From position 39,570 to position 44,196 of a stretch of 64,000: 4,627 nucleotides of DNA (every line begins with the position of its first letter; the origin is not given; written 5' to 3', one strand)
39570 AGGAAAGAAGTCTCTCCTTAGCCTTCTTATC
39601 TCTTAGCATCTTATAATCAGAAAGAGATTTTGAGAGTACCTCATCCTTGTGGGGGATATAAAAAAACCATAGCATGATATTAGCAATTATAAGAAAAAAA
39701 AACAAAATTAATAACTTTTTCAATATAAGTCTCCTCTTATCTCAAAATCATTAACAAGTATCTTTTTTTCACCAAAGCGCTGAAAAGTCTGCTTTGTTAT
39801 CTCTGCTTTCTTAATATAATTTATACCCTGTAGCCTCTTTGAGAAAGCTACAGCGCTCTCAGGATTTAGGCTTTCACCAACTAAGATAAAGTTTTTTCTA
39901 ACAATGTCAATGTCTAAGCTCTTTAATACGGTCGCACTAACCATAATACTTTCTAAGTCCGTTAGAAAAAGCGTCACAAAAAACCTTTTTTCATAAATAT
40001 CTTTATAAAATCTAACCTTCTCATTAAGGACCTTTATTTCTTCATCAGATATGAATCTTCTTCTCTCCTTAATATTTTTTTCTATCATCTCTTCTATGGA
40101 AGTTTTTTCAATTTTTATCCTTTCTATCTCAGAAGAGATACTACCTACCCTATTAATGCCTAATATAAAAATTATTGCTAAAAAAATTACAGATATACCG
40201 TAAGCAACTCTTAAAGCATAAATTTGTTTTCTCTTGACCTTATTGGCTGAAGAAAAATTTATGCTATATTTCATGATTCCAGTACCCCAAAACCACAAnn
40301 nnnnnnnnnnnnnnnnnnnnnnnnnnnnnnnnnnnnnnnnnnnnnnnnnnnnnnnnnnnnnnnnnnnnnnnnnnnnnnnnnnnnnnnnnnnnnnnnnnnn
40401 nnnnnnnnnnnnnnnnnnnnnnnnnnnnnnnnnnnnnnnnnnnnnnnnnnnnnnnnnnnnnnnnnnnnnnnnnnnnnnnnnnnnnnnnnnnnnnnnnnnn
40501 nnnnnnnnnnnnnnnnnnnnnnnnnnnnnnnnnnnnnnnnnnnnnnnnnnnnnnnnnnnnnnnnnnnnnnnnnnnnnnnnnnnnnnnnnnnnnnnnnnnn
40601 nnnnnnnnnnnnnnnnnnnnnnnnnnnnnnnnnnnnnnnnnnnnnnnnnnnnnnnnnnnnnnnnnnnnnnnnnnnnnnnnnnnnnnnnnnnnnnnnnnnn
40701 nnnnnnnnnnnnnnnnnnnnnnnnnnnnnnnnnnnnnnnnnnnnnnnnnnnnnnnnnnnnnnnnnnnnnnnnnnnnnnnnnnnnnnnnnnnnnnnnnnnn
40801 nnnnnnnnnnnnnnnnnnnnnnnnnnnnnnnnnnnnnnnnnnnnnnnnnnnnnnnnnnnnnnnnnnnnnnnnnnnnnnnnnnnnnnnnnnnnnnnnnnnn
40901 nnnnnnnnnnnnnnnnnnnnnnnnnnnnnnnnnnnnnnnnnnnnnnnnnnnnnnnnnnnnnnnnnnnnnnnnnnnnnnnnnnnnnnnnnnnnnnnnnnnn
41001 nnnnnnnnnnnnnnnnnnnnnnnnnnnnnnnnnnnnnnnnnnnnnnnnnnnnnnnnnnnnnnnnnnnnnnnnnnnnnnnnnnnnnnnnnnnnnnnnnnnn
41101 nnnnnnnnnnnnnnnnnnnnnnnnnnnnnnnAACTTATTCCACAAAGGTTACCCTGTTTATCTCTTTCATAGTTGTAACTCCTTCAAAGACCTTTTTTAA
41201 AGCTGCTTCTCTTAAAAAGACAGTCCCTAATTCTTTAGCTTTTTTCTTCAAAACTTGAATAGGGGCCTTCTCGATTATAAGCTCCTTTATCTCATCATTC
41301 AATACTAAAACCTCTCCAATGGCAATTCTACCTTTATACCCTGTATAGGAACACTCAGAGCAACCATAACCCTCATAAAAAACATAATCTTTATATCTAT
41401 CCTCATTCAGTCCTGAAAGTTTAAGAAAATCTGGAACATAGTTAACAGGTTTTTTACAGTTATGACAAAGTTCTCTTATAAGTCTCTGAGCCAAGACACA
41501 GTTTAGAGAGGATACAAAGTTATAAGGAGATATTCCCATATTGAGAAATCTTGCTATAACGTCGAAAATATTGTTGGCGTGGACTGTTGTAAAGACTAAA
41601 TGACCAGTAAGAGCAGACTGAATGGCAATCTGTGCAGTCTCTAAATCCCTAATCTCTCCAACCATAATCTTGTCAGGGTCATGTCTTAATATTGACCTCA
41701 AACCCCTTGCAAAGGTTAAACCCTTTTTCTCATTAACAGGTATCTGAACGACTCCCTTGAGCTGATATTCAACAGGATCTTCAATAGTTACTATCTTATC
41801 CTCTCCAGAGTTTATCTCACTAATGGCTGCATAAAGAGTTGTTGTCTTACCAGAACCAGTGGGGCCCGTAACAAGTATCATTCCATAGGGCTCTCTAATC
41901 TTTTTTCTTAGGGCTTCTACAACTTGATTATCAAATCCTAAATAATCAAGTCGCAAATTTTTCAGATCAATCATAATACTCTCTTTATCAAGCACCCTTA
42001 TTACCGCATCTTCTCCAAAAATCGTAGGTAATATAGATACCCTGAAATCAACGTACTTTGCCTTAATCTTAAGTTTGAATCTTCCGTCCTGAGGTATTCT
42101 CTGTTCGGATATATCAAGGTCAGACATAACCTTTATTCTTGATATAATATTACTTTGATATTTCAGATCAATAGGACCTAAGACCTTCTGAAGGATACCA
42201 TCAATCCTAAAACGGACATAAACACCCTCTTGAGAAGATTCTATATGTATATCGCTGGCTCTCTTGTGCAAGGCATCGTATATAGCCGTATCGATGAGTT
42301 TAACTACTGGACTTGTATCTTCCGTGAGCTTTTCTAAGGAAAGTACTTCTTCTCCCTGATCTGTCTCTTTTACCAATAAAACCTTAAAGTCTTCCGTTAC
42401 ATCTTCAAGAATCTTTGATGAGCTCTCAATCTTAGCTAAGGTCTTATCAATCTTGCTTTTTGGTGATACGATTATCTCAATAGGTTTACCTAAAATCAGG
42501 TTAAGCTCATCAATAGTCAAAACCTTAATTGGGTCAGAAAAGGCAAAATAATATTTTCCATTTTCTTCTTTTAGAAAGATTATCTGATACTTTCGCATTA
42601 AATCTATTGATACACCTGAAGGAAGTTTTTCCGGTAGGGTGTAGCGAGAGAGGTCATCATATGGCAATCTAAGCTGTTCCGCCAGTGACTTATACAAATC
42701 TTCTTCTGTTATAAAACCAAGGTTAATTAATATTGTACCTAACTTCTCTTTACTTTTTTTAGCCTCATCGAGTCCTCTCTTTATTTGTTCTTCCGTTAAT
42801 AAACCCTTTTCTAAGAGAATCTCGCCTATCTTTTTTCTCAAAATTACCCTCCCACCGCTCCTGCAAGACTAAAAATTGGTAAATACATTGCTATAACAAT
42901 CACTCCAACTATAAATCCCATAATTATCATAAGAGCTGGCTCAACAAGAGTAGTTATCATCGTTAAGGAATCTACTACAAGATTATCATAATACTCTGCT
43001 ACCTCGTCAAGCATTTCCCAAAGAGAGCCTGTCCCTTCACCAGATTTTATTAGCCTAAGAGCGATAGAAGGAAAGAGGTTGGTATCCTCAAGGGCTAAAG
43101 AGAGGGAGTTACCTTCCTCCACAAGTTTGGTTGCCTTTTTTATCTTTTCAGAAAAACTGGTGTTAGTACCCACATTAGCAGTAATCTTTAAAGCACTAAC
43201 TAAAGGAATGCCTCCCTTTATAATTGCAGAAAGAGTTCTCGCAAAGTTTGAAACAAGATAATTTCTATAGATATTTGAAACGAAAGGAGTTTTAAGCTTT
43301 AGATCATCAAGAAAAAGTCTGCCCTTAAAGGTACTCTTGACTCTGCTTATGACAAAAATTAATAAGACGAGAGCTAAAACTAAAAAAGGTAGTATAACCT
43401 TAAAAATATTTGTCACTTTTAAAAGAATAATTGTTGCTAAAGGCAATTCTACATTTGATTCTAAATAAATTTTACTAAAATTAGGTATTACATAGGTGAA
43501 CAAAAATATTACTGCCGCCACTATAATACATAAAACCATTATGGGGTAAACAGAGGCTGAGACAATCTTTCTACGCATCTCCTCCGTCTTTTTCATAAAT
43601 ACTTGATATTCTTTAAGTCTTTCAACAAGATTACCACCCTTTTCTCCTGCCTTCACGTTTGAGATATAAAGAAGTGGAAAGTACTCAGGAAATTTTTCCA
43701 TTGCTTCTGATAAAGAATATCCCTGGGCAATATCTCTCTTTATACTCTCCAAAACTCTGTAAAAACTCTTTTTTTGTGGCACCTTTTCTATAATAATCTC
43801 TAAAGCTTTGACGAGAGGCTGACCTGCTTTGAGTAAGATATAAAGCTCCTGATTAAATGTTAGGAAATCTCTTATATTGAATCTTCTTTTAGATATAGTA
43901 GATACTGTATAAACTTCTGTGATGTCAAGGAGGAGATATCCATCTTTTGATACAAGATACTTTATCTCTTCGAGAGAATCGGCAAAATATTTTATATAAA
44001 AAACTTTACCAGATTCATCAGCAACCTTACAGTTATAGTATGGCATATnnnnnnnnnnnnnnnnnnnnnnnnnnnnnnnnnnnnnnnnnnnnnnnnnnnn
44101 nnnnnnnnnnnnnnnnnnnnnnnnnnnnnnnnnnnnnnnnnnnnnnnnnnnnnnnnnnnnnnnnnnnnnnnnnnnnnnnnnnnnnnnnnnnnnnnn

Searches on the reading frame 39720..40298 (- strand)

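Call 67: search_protein_families(library=pfam, proteins=[window:39720-40298:-], max_evalue=1)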
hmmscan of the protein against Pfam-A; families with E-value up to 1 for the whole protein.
window:39720-40298:- (192 aa): 1 family
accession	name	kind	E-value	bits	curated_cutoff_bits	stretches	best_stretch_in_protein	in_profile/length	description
PF05137.18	PilN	-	0.028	14.9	22.8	1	112-188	3-75/78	Fimbrial assembly protein (PilN)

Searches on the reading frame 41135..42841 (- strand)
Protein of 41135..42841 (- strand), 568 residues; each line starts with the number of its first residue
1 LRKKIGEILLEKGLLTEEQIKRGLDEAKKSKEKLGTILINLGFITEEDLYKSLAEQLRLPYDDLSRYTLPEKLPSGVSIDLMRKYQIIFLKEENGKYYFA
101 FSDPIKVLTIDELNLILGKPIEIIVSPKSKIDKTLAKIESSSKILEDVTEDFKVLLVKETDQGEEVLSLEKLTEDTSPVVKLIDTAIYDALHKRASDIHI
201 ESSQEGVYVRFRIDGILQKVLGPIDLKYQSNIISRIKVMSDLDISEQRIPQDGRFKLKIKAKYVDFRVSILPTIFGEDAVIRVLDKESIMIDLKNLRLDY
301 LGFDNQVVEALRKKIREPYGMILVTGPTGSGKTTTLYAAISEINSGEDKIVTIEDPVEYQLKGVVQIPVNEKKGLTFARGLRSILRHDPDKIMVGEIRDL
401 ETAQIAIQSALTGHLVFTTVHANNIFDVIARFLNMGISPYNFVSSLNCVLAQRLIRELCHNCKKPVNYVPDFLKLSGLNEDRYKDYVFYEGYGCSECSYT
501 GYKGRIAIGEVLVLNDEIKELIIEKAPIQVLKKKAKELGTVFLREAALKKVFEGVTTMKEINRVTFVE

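Call 8: search_protein_families(library=ncbifam, proteins=[window:41135-42841:-], max_evalue=0.01)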
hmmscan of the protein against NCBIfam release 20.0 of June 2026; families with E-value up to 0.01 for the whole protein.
window:41135-42841:- (568 aa): 29 families (the best 25 are shown)
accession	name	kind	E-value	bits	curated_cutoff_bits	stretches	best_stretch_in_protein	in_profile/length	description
TIGR02538.1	type_IV_pilB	equivalog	2.8e-178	594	675.65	1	4-565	1-562/564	type IV-A pilus assembly ATPase PilB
TIGR02533.1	type_II_gspE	equivalog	7.7e-161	536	630.25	1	77-565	4-486/486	type II secretion system ATPase GspE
NF007755.0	PRK10436.1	equivalog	1.9e-124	415.9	617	1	80-565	12-459/465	type II secretion system protein GspE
NF053534.1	T4PilAsmATPsTfpB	equivalog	5.3e-116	388.3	850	1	72-565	92-582/584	type IV pilus assembly ATPase TfpB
NF041000.1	ATPase_ComGA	equivalog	1.2e-78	263.8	300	1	186-456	3-266/267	competence type IV pilus ATPase ComGA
TIGR01420.1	pilT_fam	subfamily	8.6e-48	163.3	319.1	1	185-436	4-243/343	PilT/PilU family type 4a pilus ATPase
TIGR02525.1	plasmid_TraJ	equivalog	3.2e-24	85.6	368.3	1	299-436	133-273/372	plasmid transfer ATPase TraJ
TIGR02524.1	dot_icm_DotB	equivalog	6.1e-23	81.6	463.3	1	298-433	117-257/358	Dot/Icm type IV secretion system ATPase DotB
NF058587.1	archaellum_moto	equivalog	2.3e-22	79.5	550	1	322-457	278-419/527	archaellum flagellar ATPase motor FlaI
NF053729.1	c-di-GMP_motif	domain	9.4e-18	63.8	38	1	4-56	1-53/53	cyclic di-GMP-binding domain-containing protein, MshE-related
TIGR02782.1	TrbB_P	equivalog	1.5e-16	60.5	304.55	1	321-431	138-251/303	P-type conjugative transfer ATPase TrbB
TIGR03819.1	heli_sec_ATPase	hypoth_equivalog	9.3e-16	57.9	373.15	1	303-436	163-301/340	TadA family conjugal transfer-associated ATPase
TIGR02788.1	VirB11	equivalog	1.6e-15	57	249.95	1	305-435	131-265/308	P-type DNA transfer ATPase VirB11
NF010407.0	PRK13833.1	subfamily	2.2e-15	56.9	499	1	284-432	111-259/323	conjugal transfer protein TrbB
NF012033.0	PRK15489.1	equivalog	1.4e-14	53.2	537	1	2-144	490-632/703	glycosyl transferase family protein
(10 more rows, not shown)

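Call 67: search_protein_families(library=pfam, proteins=[window:41135-42841:-], max_evalue=1)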
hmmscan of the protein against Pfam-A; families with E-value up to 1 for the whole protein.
window:41135-42841:- (568 aa): 23 families
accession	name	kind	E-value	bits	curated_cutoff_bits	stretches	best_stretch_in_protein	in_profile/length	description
PF00437.27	T2SSE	-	7.4e-132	439.9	24.9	1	174-563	3-370/370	Type II/IV secretion system protein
PF05157.20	MshEN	-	2.8e-15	56.5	23.1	1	57-142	1-87/90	MshEN domain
PF25199.1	nSTAND_NTPase5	-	1.6e-06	28.5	34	1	301-357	22-79/145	Novel STAND NTPase 5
PF13401.12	AAA_22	-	3.4e-05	24.6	27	1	319-362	5-48/130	AAA domain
PF13191.12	AAA_16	-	0.00048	21.1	32.6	1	308-433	13-124/167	AAA ATPase domain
PF04851.21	ResIII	-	0.0012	19.3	22.5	1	306-353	10-59/164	Type III restriction enzyme, res subunit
PF20720.3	nSTAND3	-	0.0051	17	27.2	1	315-358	13-56/155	Novel STAND NTPase 3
PF13555.12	AAA_29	-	0.0075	16.4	27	1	318-338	21-41/61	P-loop containing region of AAA domain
PF01637.24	ATPase_2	-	0.011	16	33.2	1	316-363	17-64/225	ATPase domain predominantly from Archaea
PF13604.12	AAA_30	-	0.012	15.8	27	1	309-344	8-43/191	AAA domain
PF10415.14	FumaraseC_C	-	0.014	16.2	32.5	1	3-25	26-48/54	Fumarase C C-terminus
PF13476.12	AAA_23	-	0.029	15.4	27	1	310-338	17-38/201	AAA domain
PF13245.12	AAA_19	-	0.03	14.9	25.1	1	320-347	12-39/134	AAA domain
PF13086.12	AAA_11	-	0.03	14.5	27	1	309-344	8-42/257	AAA domain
PF00004.35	AAA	-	0.042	14.7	21.2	1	322-344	1-23/131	ATPase family associated with various cellular activities (AAA)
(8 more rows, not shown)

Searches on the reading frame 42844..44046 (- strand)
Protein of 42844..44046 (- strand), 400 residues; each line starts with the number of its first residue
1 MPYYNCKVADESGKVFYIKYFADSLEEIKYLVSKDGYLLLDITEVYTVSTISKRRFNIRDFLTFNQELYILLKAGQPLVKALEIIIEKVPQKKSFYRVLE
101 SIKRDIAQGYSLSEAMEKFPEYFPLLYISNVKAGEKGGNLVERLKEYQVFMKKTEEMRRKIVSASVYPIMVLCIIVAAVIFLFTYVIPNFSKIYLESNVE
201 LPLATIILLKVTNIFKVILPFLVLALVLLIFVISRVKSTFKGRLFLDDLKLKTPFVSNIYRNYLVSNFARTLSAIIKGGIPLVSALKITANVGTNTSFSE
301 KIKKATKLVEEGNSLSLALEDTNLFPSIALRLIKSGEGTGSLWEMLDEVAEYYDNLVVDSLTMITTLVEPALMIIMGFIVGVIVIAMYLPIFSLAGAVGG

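Call 3: search_protein_families(library=pfam, proteins=[window:42844-44046:-], max_evalue=0.1)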
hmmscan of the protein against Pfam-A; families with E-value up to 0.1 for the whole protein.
window:42844-44046:- (400 aa): 2 families
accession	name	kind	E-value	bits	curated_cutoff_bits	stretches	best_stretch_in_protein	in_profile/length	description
PF00482.28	T2SSF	-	1.2e-52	177.6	25.2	2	66-188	3-125/125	Type II secretion system (T2SS), protein F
PF17273.7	DUF5338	-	0.056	14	25.9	0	50-88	14-52/69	Family of unknown function (DUF5338)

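Call 8: search_protein_families(library=ncbifam, proteins=[window:42844-44046:-], max_evalue=0.01)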
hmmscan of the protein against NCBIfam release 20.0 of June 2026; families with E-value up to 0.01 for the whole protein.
window:42844-44046:- (400 aa): 6 families
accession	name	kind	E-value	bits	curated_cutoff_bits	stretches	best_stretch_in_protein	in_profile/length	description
TIGR02120.1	GspF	equivalog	1.8e-87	294.2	424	1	9-396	6-399/401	type II secretion system inner membrane protein GspF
NF052607.1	T4PiliAsmPilCThrm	equivalog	1.8e-75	254.6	700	1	1-397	1-403/406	type IV pilus assembly protein PilC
NF007861.0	PRK10573.1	equivalog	1.5e-72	244.9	401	1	10-399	13-399/401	protein transport protein HofC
NF052606.1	T4PiliAsmPilCMyx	equivalog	3.8e-70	236.8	700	1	57-398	78-418/419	type IV pilus assembly protein PilC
NF047826.1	T3SSXpsF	equivalog_domain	7.1e-65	219.4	650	1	1-399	1-405/405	type II secretion system protein XpsF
NF041012.2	T4P_ComGB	equivalog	4e-39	134.9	240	1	63-394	5-330/332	competence type IV pilus assembly protein ComGB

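Call 63: find_related_loci(query=A3, collection=metagenome_contigs, flank=10000)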
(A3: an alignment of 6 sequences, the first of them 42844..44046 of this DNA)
Query A3 (400 aa) in metagenome_contigs; peptide patterns used: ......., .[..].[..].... (x = any residue, [..] = any of these).
107 stretches matched a pattern; 18 encode a relative of the query (tblastn E <= 1e-3); 18 distinct loci.
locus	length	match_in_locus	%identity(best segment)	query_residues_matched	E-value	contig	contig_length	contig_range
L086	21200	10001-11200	64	1-400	1e-177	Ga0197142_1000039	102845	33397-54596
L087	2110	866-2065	65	1-400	0e+0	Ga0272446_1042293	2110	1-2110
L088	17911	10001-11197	66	1-400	2e-171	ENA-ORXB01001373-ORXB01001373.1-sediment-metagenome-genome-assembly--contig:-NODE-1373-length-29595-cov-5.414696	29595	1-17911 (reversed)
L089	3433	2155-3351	66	1-400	1e-179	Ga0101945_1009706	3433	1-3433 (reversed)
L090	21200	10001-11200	62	1-400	8e-167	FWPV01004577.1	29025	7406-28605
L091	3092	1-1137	65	22-400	5e-171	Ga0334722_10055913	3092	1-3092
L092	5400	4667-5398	75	1-244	9e-122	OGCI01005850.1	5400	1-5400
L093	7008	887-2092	37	1-399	3e-86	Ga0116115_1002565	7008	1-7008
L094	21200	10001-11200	64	1-400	8e-176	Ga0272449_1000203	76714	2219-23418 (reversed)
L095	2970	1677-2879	37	1-398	2e-86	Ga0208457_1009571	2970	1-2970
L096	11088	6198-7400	37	1-398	6e-85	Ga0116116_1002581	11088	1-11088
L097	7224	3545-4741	32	1-394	1e-75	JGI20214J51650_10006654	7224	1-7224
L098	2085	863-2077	32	1-400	5e-78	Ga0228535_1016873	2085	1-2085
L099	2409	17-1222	34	1-399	2e-66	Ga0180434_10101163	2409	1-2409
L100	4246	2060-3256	31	1-394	3e-64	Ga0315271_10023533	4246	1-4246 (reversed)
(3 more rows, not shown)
